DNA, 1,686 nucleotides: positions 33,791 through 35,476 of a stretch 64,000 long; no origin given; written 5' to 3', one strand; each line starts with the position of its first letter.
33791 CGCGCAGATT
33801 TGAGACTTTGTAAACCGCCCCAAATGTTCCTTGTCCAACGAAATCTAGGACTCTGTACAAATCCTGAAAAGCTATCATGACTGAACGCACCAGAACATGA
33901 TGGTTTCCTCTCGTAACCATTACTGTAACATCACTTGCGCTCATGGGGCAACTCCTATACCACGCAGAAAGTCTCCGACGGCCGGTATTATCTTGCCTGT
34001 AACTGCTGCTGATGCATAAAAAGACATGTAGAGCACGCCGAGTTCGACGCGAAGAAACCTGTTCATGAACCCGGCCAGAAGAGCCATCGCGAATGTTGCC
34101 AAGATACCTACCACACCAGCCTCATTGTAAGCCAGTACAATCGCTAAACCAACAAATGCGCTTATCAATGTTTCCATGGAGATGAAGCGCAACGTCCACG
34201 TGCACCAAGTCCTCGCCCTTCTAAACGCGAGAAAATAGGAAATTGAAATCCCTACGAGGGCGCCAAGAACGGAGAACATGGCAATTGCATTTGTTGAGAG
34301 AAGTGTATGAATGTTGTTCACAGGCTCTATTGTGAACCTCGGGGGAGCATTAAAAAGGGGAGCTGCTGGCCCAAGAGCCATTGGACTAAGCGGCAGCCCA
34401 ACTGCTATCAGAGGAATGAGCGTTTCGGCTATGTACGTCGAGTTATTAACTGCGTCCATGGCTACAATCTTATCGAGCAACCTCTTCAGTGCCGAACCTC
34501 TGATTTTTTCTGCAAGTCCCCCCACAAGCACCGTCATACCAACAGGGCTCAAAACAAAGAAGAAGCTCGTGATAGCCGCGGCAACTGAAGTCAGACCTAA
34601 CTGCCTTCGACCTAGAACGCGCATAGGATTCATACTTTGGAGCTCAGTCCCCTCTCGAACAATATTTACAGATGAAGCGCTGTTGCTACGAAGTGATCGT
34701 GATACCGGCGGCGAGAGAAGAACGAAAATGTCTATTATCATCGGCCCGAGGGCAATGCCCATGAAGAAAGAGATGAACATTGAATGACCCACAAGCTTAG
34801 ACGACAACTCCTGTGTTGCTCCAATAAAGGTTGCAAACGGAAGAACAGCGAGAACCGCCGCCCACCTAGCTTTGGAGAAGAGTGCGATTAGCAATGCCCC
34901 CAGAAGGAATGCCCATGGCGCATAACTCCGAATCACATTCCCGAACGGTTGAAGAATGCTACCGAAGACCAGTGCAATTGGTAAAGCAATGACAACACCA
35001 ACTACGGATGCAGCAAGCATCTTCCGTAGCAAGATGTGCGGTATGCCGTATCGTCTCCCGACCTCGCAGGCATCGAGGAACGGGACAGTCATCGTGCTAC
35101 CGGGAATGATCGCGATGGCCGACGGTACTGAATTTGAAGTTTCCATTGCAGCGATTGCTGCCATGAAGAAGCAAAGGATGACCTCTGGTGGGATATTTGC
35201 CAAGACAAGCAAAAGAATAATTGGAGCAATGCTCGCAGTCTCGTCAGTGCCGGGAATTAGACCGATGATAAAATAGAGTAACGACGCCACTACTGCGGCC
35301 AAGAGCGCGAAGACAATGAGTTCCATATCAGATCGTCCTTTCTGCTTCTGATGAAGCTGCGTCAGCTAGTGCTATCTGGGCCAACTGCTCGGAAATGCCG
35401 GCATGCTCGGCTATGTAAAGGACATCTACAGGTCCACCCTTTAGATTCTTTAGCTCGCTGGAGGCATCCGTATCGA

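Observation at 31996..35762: Mid-window four-gene, translationally coupled operon (2-TM protein, TctA/DUF112-like permease, Hanks kinase, HMG-CoA-reductase homologue) with no described counterpart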

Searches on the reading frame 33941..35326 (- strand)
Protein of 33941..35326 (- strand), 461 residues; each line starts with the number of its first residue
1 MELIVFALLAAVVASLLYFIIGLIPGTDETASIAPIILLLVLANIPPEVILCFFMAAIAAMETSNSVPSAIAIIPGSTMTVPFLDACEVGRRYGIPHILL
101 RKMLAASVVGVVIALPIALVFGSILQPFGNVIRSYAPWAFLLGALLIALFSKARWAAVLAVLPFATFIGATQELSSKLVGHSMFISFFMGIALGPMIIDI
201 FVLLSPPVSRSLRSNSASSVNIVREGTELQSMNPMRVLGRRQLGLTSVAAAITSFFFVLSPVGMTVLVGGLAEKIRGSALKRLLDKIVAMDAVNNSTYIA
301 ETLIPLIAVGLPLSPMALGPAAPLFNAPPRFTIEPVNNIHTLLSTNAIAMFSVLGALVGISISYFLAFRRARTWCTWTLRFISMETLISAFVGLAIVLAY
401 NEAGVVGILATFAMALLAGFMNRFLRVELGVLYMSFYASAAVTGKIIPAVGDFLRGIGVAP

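Call 3: search_protein_families(library=pfam, proteins=[window:33941-35326:-], max_evalue=0.01)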
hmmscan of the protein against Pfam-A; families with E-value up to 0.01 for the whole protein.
window:33941-35326:- (461 aa): 1 family
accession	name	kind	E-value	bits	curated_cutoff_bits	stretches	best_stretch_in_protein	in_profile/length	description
PF01970.21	TctA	-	9.2e-17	61.2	28.9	1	8-424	1-414/423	Tripartite tricarboxylate transporter TctA family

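Call 4: search_protein_families(library=padloc, proteins=[window:33941-35326:-], max_evalue=0.01)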
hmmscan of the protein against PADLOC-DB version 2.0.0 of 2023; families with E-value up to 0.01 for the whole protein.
window:33941-35326:- (461 aa): 0 families

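Call 5: search_protein_families(library=ncbifam, proteins=[window:33941-35326:-], max_evalue=0.01)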
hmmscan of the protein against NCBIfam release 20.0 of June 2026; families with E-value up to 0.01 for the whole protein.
window:33941-35326:- (461 aa): 0 families

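Call 21: find_homologous_proteins(query=window:33941-35326:-)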
Query window:33941-35326:- (461 aa): 810 proteins with E <= 0.001 among 8000 candidates; the best 120 are listed.
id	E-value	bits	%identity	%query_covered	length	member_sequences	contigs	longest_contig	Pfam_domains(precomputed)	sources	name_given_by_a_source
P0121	9.7e-281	949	100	100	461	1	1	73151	PF01970.22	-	-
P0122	7.7e-220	748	75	100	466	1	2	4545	PF01970.22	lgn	-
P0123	2.6e-163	562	60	97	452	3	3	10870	PF01970.22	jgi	-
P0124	9.4e-152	524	58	96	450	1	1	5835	PF01970.22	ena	-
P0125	9.7e-125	435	48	96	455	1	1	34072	PF01970.22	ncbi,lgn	ncbi:MAG: tripartite tricarboxylate transporter permease [Candidatus Hodarchaeota archaeon]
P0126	9.1e-122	425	48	97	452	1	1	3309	PF01970.22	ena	-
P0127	3.3e-118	414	47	97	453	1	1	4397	PF01970.22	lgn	-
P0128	1.8e-114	401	46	98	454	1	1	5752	PF01970.22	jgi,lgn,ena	-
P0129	2.6e-114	401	46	97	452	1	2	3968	PF01970.22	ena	-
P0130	2.7e-112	394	47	95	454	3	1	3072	PF01970.22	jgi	jgi:putative tricarboxylic transport membrane protein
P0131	3.9e-111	390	45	93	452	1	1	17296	PF01970.22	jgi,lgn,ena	-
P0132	4.4e-111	390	44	92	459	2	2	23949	PF01970.22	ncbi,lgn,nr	ncbi:MAG: tripartite tricarboxylate transporter permease [Planctomycetaceae bacterium]|nr:tripartite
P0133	4.8e-111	390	44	94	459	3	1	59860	PF01970.22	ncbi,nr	ncbi:MAG: tripartite tricarboxylate transporter permease [Planctomycetaceae bacterium]|nr:tripartite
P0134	4.0e-110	387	42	98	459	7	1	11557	PF01970.22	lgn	-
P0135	9.1e-109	382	43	92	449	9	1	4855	PF01970.22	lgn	-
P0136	3.8e-108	380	43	96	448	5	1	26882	PF01970.22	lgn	-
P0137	1.3e-107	379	43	98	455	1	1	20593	PF01970.22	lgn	-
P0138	1.2e-106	376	41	97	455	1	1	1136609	PF01970.22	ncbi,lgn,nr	ncbi:MAG: hypothetical protein HPY55_04230 [Firmicutes bacterium]|nr:hypothetical protein [Bacillota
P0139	2.9e-106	374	43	95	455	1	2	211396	PF01970.22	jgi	jgi:hypothetical protein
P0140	2.9e-106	374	44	98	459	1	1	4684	PF01970.22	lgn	-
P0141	4.8e-106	374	42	97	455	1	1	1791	PF01970.22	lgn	-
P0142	5.9e-106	373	41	96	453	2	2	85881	PF01970.22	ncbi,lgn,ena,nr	ncbi:MAG TPA: tripartite tricarboxylate transporter permease [Firmicutes bacterium]|nr:tripartite tr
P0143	1.0e-105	372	42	95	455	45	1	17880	PF01970.22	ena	-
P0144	1.1e-105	372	43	96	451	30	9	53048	PF01970.22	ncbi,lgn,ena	-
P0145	1.9e-105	372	43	96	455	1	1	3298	PF01970.22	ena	-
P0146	1.9e-105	372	41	95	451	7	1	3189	PF01970.22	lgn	-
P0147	2.1e-105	371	43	95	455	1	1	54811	PF01970.22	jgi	-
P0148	2.2e-105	371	42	95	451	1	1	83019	PF01970.22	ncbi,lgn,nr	ncbi:hypothetical protein EII17_05660 [Clostridiales bacterium COT073_COT-073]|nr:hypothetical prote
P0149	3.3e-105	371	42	96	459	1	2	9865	PF01970.22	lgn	-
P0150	4.0e-105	370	43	97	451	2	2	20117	PF01970.22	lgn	-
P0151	4.7e-105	370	42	97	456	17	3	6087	PF01970.22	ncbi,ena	-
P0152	6.5e-105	370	42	95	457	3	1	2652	PF01970.22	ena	-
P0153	7.2e-105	370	42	95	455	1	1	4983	PF01970.22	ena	-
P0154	8.8e-105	369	42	95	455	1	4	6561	PF01970.22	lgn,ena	-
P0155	9.1e-105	369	44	95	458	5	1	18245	PF01970.22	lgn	-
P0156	1.3e-104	369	43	96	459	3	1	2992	PF01970.22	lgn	-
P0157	1.4e-104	369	42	95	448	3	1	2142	PF01970.22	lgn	-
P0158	1.5e-104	369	42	97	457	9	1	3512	PF01970.22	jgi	jgi:hypothetical protein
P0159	1.5e-104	369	42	95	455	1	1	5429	PF01970.22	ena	-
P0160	1.6e-104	368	40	97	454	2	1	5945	PF01970.22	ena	-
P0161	1.9e-104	368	42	95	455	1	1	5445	PF01970.22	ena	-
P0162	2.4e-104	368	43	95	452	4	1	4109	PF01970.22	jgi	jgi:putative tricarboxylic transport membrane protein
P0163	3.0e-104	368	42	95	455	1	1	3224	PF01970.22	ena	-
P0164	3.2e-104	367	42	95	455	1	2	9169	PF01970.22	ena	-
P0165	3.7e-104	367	43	92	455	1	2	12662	PF01970.22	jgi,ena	jgi:hypothetical protein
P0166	4.0e-104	367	42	95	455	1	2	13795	PF01970.22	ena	-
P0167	4.3e-104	367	42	95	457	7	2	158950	PF01970.22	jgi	jgi:putative tricarboxylic transport membrane protein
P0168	4.3e-104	367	42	95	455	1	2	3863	PF01970.22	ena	-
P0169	4.8e-104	367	42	95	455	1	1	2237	PF01970.22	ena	-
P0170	5.2e-104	367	43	97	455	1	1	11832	PF01970.22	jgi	-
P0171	5.4e-104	367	42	96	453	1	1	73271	PF01970.22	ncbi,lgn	-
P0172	5.6e-104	367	42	95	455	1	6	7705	PF01970.22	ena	-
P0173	9.4e-104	366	42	95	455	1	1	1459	PF01970.22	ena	-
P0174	1.6e-103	365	42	96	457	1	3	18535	PF01970.22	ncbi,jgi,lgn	jgi:putative tricarboxylic transport membrane protein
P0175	1.8e-103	365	42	95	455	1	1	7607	PF01970.22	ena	-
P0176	3.1e-103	364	43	93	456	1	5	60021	PF01970.22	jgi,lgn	jgi:hypothetical protein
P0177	3.3e-103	364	40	95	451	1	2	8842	PF01970.22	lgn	-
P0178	3.9e-103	364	41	97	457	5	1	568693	PF01970.22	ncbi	-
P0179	4.5e-103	364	43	95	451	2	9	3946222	PF01970.22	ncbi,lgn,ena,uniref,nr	ncbi:tripartite tricarboxylate transporter permease [Psychrobacillus sp. FSL W7-1457]|uniref:tripart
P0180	5.3e-103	363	42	95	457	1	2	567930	PF01970.22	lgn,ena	-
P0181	7.3e-103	363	43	95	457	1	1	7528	PF01970.22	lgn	-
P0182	8.8e-103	363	42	95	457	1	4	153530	PF01970.22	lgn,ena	-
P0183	1.2e-102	362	41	97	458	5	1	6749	PF01970.22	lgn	-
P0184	1.4e-102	362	42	95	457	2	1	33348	PF01970.22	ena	-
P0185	1.4e-102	362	40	97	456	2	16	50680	PF01970.22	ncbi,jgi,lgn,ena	jgi:hypothetical protein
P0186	1.8e-102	362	42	95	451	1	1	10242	PF01970.22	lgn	-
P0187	1.8e-102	362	44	95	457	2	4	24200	PF01970.22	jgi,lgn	-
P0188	2.6e-102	361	41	95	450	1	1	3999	PF01970.22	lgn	-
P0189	3.6e-102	361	42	95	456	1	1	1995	PF01970.22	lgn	-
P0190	4.4e-102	360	42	97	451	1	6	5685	PF01970.22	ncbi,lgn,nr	ncbi:MAG: tripartite tricarboxylate transporter permease [Kurthia sp.]|nr:tripartite tricarboxylate 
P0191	5.2e-102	360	42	95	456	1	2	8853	PF01970.22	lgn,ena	-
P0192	6.1e-102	360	42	95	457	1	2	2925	PF01970.22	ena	-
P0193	7.3e-102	360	42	97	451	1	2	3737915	PF01970.22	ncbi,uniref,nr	ncbi:hypothetical protein DCE79_05715 [Lysinibacillus sp. 2017]|uniref:tripartite tricarboxylate tra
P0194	7.4e-102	360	41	97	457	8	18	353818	PF01970.22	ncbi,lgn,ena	-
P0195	7.5e-102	360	42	95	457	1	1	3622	PF01970.22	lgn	-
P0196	8.9e-102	359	41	97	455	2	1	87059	PF01970.22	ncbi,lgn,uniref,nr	ncbi:tripartite tricarboxylate transporter permease [Clostridiisalibacter paucivorans]|uniref:tripar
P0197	1.1e-101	359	43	95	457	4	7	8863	PF01970.22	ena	-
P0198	1.2e-101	359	41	97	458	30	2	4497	PF01970.22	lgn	-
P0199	1.3e-101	359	41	97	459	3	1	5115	PF01970.22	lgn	-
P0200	1.8e-101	358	40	97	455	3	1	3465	PF01970.22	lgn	-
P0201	2.8e-101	358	42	95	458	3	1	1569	PF01970.22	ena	-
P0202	4.6e-101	357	41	95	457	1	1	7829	PF01970.22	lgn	-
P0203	4.7e-101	357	41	97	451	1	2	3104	PF01970.22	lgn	-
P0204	5.4e-101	357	41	97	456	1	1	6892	PF01970.22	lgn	-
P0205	5.6e-101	357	42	95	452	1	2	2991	PF01970.22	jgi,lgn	-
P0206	6.4e-101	357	41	95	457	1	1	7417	PF01970.22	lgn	-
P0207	6.7e-101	357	42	95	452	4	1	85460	PF01970.22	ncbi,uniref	ncbi:tripartite tricarboxylate transporter permease [Desulfotomaculum sp. 1211_IL3151]|uniref:tripar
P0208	7.6e-101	356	40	97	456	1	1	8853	PF01970.22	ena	-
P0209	7.6e-101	356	42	95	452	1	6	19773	PF01970.22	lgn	-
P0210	9.0e-101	356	42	95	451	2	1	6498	PF01970.22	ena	-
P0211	1.0e-100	356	42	92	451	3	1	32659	PF01970.22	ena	-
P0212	1.1e-100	356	43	92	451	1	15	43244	PF01970.22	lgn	-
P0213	1.1e-100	356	42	97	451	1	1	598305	PF01970.22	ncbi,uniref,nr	ncbi:tripartite tricarboxylate transporter permease [Sporosarcina sp. HYO08]|uniref:tripartite trica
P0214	1.3e-100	356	41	95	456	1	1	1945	PF01970.22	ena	-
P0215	1.4e-100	356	40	97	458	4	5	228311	PF01970.22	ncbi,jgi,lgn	-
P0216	1.5e-100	355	43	95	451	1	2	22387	PF01970.22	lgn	-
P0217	1.6e-100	355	42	98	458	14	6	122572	PF01970.22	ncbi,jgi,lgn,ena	jgi:hypothetical protein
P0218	1.6e-100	355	41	95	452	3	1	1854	PF01970.22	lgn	-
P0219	2.3e-100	355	41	97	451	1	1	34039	PF01970.22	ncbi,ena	-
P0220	3.5e-100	354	40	97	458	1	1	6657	PF01970.22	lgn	-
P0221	3.6e-100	354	42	97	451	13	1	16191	PF01970.22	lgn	-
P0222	3.7e-100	354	41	95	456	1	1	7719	PF01970.22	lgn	-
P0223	4.3e-100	354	42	94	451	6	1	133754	PF01970.22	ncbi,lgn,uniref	ncbi:tripartite tricarboxylate transporter permease [Priestia aryabhattai]|uniref:tripartite tricarb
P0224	4.3e-100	354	41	97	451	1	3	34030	PF01970.22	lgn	-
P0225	4.4e-100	354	41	97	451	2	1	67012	PF01970.22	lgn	-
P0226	5.6e-100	354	42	95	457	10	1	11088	PF01970.22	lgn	-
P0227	5.7e-100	354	42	95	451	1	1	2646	PF01970.22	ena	-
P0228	6.0e-100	353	42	92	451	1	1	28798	PF01970.22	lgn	-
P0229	6.0e-100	353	43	95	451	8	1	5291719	PF01970.22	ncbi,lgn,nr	ncbi:tripartite tricarboxylate transporter permease [Cytobacillus sp. NJ13]|nr:tripartite tricarboxy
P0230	6.5e-100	353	41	97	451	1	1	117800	PF01970.22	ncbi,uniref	ncbi:tripartite tricarboxylate transporter permease [Brevibacillus sp. GCM10020057]|uniref:tripartit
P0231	7.1e-100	353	41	95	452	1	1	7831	PF01970.22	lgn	-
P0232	7.3e-100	353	42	95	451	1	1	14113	PF01970.22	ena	-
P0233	9.4e-100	353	41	95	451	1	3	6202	PF01970.22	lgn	-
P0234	1.1e-99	353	42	95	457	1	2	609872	PF01970.22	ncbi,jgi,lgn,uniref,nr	ncbi:tripartite tricarboxylate transporter permease [Anaerospora hongkongensis]|uniref:tripartite tr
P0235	1.2e-99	352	40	95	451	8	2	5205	PF01970.22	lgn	-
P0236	1.2e-99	352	42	95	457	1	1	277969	PF01970.22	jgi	jgi:hypothetical protein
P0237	1.3e-99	352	42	95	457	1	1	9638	PF01970.22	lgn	-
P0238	1.3e-99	352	42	95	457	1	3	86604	PF01970.22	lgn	-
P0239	1.4e-99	352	42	95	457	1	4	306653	PF01970.22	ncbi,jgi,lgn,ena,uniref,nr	ncbi:tripartite tricarboxylate transporter TctA family protein [Anaerospora hongkongensis]|uniref:Tr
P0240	1.4e-99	352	42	95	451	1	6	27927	PF01970.22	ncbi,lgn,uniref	ncbi:tripartite tricarboxylate transporter permease [Siminovitchia sp. 179-K 8D1 HS]|uniref:triparti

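Call 23: find_related_loci(query=A1, collection=genome_contigs, flank=7000)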
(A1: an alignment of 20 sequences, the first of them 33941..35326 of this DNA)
Query A1 (461 aa) in genome_contigs; peptide patterns used: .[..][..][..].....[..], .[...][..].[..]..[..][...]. (x = any residue, [..] = any of these).
599 stretches matched a pattern (row limit reached: there are more); 322 encode a relative of the query (tblastn E <= 1e-3); the best 80 are kept; 80 distinct loci.
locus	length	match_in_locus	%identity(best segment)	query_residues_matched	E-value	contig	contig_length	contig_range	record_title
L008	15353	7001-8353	60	1-447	1e-165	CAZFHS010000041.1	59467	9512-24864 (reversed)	MAG TPA_asm: uncultured Gemmatimonadaceae bacterium isolate binchicken_co97_465 genome assembly, contig: NODE_1937_lengt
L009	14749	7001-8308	44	7-440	4e-116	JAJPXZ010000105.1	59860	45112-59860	MAG: Planctomycetaceae bacterium isolate AH.3_7 NODE_27_length_59860_cov_7.174166, whole genome shotgun sequence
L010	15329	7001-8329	43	3-444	6e-115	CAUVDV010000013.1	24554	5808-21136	MAG TPA_asm: uncultured Lachnospiraceae bacterium isolate SRR23388440_bin.1_MetaWRAP_v1.3_MAG genome assembly, contig: E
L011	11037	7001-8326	41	1-440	1e-113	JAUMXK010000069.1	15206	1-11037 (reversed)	MAG: Eubacteriales bacterium isolate S15M_Sa_66 NODE_1852_length_15206_cov_10.897697, whole genome shotgun sequence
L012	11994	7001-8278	44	17-440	4e-113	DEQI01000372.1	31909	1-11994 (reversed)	MAG TPA_asm: Planococcaceae bacterium UBA3370 UBA3370_contig_652, whole genome shotgun sequence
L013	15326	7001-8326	43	1-439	9e-113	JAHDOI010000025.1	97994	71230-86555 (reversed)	MAG: Selenomonadales bacterium isolate SL1-B47 k141_229248, whole genome shotgun sequence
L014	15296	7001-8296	43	17-446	5e-112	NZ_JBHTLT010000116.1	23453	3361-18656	Sporosarcina contaminans strain CCUG 53915 GCM70027381_3, whole genome shotgun sequence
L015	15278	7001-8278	44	17-440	3e-112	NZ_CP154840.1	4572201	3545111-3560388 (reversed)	Lysinibacillus sp. 3P01SB chromosome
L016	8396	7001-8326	43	1-440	2e-111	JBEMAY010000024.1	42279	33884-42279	MAG: Psychrobacillus sp. isolate 233_Sum.4 NODE_24_length_42279_cov_6.759372, whole genome shotgun sequence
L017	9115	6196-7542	41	1-447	2e-111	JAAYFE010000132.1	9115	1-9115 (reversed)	MAG: Tissierellia bacterium isolate AS07pgkLD_48 110417_AS07, whole genome shotgun sequence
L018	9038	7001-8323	42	1-440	3e-111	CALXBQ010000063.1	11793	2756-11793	MAG: uncultured Clostridia bacterium isolate E27__bin20 genome assembly, contig: E27__k127_3066516, whole genome shotgun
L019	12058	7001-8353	40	3-451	4e-111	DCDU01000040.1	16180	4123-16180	MAG TPA_asm: Firmicutes bacterium UBA1047 UBA1047_contig_12776, whole genome shotgun sequence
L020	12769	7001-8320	41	3-440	4e-111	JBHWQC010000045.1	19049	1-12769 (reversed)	MAG: Atopostipes sp. isolate MAG_SW_CA_109 k141_2327148, whole genome shotgun sequence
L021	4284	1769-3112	42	1-446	9e-112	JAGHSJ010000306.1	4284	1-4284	MAG: Candidatus Kurthia equi isolate E1_MB2_88 c_000000020912, whole genome shotgun sequence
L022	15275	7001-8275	44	18-440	1e-110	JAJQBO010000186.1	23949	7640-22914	MAG: Planctomycetaceae bacterium isolate C.3_6 NODE_396_length_23949_cov_8.813091, whole genome shotgun sequence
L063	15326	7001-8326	41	1-440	4e-103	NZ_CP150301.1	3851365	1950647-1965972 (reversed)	Oceanobacillus sp. FSL H7-0719 chromosome, complete genome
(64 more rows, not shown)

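Call 40: find_encoding_contigs(protein=P0125, flank=8000, max_places=2)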
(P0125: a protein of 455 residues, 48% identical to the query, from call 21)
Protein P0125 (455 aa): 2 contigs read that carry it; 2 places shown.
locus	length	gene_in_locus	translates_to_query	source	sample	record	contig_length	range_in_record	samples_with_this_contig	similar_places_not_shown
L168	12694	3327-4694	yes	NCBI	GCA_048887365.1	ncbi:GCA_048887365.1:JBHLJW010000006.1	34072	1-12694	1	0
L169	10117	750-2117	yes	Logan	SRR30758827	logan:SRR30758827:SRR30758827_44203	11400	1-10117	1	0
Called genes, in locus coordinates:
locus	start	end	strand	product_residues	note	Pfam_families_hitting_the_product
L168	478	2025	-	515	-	-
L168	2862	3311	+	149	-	-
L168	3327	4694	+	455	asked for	PF01970:TctA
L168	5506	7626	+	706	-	-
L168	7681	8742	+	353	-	PF00368:HMG-CoA_red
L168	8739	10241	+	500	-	PF01154:HMG_CoA_synt_N (weak)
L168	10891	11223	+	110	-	-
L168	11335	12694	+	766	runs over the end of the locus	PF02463:SMC_N (faint)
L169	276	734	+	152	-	-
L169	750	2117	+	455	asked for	PF01970:TctA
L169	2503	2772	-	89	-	-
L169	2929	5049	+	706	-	-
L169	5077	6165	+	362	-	PF00368:HMG-CoA_red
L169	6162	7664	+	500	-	PF01154:HMG_CoA_synt_N (weak)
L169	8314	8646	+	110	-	-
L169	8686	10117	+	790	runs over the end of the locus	PF02463:SMC_N (faint)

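Call 41: find_encoding_contigs(protein=P0131, flank=8000, max_places=2)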
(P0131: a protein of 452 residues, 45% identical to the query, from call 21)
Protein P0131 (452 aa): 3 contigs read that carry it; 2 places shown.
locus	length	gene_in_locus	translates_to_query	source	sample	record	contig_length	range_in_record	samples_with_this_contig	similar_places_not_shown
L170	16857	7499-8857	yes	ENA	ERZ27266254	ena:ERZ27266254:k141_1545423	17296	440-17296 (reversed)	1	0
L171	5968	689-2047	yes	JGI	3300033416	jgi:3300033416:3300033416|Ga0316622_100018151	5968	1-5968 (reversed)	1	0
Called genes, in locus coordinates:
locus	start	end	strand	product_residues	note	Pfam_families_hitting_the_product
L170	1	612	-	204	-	?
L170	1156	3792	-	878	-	-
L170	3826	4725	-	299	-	-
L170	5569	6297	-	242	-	PF06114:Peptidase_M78 (weak)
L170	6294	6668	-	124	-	PF13560:HTH_31, PF01381:HTH_3, PF13443:HTH_26 (faint)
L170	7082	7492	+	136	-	-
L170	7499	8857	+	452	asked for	PF01970:TctA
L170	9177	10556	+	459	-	-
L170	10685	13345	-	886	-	PF22148:Fervidolysin_NPro-like, PF00082:Peptidase_S8, PF01833:TIG (weak), PF11617:Cu-binding_MopE (weak)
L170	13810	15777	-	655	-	PF16177:ACAS_N, PF00501:AMP-binding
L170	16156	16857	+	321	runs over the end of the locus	PF00478:IMPDH, PF03060:NMO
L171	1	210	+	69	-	?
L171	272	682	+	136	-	-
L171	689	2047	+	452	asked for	PF01970:TctA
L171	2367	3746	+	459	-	-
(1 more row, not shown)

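Call 42: find_encoding_contigs(protein=P0128, flank=8000, max_places=2)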
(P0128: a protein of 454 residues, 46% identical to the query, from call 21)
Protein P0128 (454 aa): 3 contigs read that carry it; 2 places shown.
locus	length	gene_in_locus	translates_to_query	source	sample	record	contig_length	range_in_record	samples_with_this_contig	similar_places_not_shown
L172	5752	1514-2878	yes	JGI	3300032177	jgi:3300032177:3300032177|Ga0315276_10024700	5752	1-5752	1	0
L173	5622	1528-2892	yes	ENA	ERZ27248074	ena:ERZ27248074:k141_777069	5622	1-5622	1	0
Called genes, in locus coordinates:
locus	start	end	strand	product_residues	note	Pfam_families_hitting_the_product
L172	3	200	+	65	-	?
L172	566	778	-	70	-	-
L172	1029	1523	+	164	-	-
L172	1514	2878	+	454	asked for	PF01970:TctA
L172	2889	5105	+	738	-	-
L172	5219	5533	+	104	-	-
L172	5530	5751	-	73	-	?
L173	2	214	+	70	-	?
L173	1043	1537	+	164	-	-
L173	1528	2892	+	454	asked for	PF01970:TctA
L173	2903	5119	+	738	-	-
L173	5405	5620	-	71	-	?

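Call 44: search_solved_structures(query=A1, max_evalue=0.01)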
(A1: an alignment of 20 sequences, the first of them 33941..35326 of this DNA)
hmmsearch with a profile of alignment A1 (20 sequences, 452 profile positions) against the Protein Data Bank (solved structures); distinct sequences matched with E-value up to 0.01: 0.
